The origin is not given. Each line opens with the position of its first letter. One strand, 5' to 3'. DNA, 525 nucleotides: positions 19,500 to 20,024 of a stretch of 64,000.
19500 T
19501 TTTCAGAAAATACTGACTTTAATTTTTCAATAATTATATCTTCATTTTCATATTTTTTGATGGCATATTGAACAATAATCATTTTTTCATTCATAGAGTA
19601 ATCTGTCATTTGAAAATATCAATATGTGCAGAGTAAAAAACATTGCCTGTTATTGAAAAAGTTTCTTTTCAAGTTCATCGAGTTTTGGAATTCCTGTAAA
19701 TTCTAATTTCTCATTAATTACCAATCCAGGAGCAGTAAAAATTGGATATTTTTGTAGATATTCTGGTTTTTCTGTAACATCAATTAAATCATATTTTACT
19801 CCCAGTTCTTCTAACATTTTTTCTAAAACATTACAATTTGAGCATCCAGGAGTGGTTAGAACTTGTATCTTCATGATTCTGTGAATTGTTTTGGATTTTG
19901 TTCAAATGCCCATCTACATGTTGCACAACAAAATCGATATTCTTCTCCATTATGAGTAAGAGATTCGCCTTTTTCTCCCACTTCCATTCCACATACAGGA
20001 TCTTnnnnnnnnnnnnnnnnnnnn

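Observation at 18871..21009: Candidate metal/redox operon: CcdA-like transporter, YHS/TRASH protein, glutaredoxin, small protein, His-tipped secreted protein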

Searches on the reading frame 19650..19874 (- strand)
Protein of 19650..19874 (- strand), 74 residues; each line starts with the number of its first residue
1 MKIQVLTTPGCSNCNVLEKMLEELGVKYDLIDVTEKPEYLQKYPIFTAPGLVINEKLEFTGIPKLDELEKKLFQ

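Call 3: search_protein_families(library=pfam, proteins=[window:19650-19874:-], max_evalue=0.1)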
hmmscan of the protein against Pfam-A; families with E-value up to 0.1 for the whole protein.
window:19650-19874:- (74 aa): 7 families
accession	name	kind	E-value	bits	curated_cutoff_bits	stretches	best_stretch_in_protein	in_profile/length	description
PF13192.12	Thioredoxin_3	-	1.1e-15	57.8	24.8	1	1-72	1-75/76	Thioredoxin domain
PF00462.30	Glutaredoxin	-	2.8e-08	34.3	22.9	1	5-56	3-58/60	Glutaredoxin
PF05768.20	Glrx-like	-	8e-05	23.3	26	1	2-55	1-57/77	Glutaredoxin-like domain (DUF836)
PF02798.26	GST_N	-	0.00036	21.2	20.9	1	1-56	1-62/76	Glutathione S-transferase, N-terminal domain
PF13417.12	GST_N_3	-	0.0021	18.8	22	1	8-56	4-55/75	Glutathione S-transferase, N-terminal domain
PF07689.18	KaiB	-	0.028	14.6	27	1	19-52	20-56/82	KaiB domain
PF13098.12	Thioredoxin_2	-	0.047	14.5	27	0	5-26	11-33/104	Thioredoxin-like domain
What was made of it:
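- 19650..19874 (-): 74-aa cytoplasmic Thioredoxin_3/glutaredoxin-like protein with active site CSNC. Its start overlaps the YHS stop (ATGA). PF13192 at 1.1e-15 and PF00462 at 2.8e-8 (call 3).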

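Call 4: search_protein_families(library=ncbifam, proteins=[window:19650-19874:-], max_evalue=0.1)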
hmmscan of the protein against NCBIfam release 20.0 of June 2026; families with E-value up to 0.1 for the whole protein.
window:19650-19874:- (74 aa): 19 families
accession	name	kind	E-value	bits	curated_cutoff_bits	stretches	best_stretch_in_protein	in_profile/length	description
TIGR00411.1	redox_disulf_1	equivalog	7.5e-10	38.7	92.75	1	2-70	2-76/82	MJ0307 family thioredoxin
TIGR00412.2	redox_disulf_2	subfamily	4e-09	36.8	62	1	2-71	1-73/75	MTH895/ArsE family thioredoxin-like protein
TIGR02196.1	GlrX_YruB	hypoth_equivalog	1.9e-07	31.4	88.55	1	2-56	1-59/74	glutaredoxin-like protein, YruB-family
TIGR02187.2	PDO_seleno_TRX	equivalog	2.1e-07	30.5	185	1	1-70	130-204/209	protein disulfide oxidoreductase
TIGR02194.1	GlrX_NrdH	subfamily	2.8e-06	27.5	85.75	1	3-42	1-40/72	glutaredoxin-like protein NrdH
NF041212.1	Uxx_star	subfamily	3e-06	27.4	66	1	4-43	2-41/70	Uxx-star family glutaredoxin-like (seleno)protein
TIGR02200.1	GlrX_actino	hypoth_equivalog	6.5e-06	26.5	89.5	1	2-37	1-36/77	mycoredoxin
NF041211.1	gluta_UXX_star_2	equivalog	2.6e-05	24.1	100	1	5-42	3-40/71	UXX-star (seleno)protein family 2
NF045501.1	HUGP_GUXX-star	exception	0.00053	19.6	325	1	2-42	166-206/236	HUGP/GUXX-star fusion selenoprotein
NF007657.0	PRK10329.1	equivalog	0.00073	19.5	131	1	1-41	1-41/81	glutaredoxin-like protein NrdH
NF040730.1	CxCC_doxin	equivalog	0.0012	18.5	65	1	3-60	3-66/83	thioredoxin-like (seleno)protein SaoT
NF047338.1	gluta_UXX_star_3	exception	0.0015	18.5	97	1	6-40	4-38/70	UXX-star (seleno)protein family 3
NF045708.1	seleno_TsoC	equivalog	0.0039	17.1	45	1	6-38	7-40/87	NEPxGxxU motif selenoprotein TsoC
TIGR02181.1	GRX_bact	equivalog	0.0063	16.7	90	1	3-42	1-40/80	glutaredoxin 3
TIGR02190.1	GlrX-dom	hypoth_equivalog_domain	0.027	14.4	99.3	1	2-32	9-39/79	glutaredoxin-family domain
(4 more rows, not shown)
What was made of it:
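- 19650..19874 (-): TIGR00411/TIGR00412 match below their cut-offs (call 4).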
